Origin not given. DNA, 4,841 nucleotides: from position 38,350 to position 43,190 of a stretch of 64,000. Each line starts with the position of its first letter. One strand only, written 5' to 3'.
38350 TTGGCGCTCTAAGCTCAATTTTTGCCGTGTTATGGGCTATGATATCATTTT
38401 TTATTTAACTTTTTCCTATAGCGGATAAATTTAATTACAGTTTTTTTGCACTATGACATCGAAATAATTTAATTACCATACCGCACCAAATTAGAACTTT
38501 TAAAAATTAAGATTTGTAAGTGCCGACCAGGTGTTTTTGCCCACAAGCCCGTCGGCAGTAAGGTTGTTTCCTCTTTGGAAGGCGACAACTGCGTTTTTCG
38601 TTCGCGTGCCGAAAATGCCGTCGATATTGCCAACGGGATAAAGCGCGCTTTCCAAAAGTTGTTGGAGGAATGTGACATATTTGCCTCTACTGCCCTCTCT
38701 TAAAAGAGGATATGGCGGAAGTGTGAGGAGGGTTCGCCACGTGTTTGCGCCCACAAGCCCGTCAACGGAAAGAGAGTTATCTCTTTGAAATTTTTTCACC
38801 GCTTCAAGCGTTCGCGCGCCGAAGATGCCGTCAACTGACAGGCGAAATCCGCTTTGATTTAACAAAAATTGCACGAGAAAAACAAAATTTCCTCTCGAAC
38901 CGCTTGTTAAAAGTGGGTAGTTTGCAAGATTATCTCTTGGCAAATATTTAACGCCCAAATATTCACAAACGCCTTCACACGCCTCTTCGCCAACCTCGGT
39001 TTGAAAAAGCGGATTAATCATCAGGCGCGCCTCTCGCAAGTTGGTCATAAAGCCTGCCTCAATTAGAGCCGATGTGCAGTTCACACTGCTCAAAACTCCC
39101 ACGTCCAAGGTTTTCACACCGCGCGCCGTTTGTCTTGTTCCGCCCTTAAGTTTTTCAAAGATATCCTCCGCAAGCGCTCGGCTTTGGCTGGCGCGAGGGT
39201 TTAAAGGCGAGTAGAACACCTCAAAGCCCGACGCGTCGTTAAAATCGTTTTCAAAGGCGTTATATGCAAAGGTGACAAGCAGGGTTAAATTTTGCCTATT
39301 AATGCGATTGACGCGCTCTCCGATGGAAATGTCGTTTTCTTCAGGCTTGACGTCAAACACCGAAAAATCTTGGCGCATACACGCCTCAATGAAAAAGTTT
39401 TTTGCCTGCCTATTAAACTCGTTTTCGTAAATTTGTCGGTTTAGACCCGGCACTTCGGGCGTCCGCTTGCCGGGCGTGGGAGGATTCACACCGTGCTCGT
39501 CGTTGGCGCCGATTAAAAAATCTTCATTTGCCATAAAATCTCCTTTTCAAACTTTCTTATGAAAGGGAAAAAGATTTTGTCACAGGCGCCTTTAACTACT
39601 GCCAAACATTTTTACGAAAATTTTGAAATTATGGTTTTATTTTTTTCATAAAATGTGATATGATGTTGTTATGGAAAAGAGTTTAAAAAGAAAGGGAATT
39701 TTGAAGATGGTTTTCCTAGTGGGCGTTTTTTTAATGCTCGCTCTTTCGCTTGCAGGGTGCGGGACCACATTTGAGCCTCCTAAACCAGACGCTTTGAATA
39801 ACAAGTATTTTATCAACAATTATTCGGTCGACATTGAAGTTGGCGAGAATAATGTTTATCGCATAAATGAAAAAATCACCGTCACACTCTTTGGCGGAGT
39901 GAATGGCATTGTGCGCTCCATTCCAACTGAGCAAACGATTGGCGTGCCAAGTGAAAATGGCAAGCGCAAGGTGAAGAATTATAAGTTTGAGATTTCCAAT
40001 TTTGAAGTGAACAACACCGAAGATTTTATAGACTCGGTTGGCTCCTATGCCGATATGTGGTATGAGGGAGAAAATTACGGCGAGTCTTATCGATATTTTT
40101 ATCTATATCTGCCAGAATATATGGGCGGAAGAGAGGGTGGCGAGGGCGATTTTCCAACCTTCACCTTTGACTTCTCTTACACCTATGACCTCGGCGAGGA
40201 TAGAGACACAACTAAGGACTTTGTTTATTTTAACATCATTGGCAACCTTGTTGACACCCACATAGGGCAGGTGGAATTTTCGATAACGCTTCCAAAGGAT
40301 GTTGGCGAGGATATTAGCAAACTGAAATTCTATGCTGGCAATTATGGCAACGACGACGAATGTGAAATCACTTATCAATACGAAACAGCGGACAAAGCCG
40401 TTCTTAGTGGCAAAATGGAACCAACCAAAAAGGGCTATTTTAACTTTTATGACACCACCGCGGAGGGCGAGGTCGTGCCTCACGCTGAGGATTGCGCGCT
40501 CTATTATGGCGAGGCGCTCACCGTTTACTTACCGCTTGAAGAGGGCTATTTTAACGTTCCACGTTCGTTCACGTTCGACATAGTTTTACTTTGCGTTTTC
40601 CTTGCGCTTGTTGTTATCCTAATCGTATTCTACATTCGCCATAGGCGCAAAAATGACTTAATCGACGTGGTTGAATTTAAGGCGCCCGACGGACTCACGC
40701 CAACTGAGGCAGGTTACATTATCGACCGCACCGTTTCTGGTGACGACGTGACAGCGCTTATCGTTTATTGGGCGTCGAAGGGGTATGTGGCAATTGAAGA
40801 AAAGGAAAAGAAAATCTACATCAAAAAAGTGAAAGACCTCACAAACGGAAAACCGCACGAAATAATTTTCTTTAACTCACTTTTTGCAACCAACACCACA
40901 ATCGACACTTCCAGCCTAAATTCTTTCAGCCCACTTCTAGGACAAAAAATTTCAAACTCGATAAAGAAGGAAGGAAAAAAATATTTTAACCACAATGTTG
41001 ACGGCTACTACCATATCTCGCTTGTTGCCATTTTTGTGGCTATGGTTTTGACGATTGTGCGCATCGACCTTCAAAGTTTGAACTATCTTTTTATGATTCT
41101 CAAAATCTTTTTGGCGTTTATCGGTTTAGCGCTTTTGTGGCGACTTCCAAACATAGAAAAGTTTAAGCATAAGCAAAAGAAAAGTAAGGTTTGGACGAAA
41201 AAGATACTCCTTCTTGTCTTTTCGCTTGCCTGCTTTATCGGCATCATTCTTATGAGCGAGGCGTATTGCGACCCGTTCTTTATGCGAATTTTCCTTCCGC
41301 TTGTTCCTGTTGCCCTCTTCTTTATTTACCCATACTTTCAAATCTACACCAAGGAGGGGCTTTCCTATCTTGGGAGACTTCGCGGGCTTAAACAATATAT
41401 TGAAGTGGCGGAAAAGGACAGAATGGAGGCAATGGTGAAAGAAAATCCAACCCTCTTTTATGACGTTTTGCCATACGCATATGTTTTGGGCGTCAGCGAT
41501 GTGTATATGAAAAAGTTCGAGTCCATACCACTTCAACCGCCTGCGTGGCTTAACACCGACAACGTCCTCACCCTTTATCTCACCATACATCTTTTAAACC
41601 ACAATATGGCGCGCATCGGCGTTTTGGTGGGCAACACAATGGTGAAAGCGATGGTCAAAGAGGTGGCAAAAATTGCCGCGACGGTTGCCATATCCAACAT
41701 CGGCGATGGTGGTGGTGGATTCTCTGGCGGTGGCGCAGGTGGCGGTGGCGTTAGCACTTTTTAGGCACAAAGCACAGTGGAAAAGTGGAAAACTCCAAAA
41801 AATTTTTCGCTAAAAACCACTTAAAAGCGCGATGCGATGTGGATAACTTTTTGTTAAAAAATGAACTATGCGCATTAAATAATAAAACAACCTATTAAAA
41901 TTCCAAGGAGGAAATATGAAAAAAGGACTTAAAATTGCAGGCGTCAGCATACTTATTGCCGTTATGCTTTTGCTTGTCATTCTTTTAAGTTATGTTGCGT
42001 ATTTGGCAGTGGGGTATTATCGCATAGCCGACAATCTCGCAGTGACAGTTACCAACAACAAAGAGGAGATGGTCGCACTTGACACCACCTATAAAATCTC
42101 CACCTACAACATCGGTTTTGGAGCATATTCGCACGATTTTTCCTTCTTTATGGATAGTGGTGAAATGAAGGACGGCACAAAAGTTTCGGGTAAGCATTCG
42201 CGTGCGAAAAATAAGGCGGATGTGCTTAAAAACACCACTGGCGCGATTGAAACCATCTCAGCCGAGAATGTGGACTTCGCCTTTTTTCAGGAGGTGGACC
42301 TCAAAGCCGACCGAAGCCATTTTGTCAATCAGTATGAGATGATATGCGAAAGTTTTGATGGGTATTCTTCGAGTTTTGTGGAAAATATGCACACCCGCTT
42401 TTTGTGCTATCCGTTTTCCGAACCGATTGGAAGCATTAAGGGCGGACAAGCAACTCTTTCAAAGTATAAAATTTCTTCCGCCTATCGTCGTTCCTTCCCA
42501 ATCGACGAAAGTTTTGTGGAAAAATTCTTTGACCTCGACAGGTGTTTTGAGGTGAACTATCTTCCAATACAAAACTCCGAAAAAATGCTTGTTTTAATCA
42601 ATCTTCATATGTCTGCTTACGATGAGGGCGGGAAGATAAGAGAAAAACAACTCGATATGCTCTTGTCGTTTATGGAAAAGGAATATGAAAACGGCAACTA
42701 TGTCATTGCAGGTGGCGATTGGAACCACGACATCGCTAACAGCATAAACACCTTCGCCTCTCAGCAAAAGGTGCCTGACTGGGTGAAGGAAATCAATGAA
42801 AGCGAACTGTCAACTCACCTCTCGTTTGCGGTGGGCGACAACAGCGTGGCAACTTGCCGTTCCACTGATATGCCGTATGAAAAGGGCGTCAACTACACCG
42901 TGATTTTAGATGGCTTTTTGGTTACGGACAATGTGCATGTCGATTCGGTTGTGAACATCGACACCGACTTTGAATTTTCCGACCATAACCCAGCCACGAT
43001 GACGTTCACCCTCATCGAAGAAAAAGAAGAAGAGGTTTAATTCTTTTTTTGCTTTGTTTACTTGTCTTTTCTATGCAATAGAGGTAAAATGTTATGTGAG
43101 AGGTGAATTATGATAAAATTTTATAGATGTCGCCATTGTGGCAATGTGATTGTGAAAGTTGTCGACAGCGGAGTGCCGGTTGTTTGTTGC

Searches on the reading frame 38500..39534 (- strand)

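Call 70: search_protein_families(library=pfam, proteins=[window:38500-39534:-], max_evalue=0.00001)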
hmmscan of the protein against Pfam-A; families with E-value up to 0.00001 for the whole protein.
window:38500-39534:- (344 aa): 3 families
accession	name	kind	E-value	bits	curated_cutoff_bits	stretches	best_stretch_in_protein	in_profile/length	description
PF01471.23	PG_binding_1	-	5.2e-32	110.3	23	2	284-339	2-57/57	Putative peptidoglycan binding domain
PF01520.23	Amidase_3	-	2.5e-21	76.9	27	1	32-190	17-173/174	N-acetylmuramoyl-L-alanine amidase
PF09374.15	PG_binding_3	-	1.6e-12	47.8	24.6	0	219-247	4-32/76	Predicted Peptidoglycan domain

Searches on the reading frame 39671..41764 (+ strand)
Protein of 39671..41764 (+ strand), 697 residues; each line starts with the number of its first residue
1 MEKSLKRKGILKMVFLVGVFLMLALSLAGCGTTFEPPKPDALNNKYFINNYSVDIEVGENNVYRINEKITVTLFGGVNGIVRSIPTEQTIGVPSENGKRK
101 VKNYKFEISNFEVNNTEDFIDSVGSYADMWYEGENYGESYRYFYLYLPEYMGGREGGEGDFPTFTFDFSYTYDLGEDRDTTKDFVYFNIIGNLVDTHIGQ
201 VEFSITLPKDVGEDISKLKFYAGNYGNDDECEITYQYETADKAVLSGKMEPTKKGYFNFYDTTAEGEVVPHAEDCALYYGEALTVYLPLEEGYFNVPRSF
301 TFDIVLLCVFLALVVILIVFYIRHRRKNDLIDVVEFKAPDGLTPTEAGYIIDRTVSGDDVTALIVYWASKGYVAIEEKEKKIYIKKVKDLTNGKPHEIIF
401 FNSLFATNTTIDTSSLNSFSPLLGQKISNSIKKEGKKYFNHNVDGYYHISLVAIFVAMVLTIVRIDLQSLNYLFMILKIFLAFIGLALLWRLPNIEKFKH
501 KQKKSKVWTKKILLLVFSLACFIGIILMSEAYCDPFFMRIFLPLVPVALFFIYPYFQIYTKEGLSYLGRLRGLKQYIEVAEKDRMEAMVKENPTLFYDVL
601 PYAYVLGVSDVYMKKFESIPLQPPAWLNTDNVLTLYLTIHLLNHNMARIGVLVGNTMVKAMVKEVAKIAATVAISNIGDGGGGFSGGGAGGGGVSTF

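Call 70: search_protein_families(library=pfam, proteins=[window:39671-41764:+], max_evalue=0.00001)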
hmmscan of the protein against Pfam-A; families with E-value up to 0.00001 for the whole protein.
window:39671-41764:+ (697 aa): 2 families
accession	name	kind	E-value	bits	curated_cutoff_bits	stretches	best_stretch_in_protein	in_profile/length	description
PF20990.2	DUF2207_C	-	1e-33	117.5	33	2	498-616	126-247/247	Predicted membrane protein (DUF2207) C-terminal domain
PF09972.14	DUF2207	-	2.7e-12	47.7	24.4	1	48-218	2-135/172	Predicted membrane protein (DUF2207) N-terminal domain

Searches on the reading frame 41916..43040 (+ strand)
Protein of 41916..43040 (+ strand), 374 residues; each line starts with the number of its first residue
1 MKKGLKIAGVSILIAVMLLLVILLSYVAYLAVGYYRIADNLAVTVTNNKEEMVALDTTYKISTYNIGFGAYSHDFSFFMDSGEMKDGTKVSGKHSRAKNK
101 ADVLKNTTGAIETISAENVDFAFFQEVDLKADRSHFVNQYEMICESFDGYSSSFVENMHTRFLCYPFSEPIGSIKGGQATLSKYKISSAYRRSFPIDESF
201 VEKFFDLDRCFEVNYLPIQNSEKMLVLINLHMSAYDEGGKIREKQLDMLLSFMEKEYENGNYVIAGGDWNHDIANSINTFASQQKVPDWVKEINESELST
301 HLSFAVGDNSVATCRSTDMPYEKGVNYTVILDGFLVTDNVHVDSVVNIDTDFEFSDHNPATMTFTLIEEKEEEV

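Call 70: search_protein_families(library=pfam, proteins=[window:41916-43040:+], max_evalue=0.00001)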
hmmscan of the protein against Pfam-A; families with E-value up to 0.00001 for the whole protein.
window:41916-43040:+ (374 aa): 1 family
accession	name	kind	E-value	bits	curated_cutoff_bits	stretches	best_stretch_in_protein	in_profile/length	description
PF03372.29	Exo_endo_phos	-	1.3e-06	28.7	24.5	1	63-272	2-157/225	Endonuclease/Exonuclease/phosphatase family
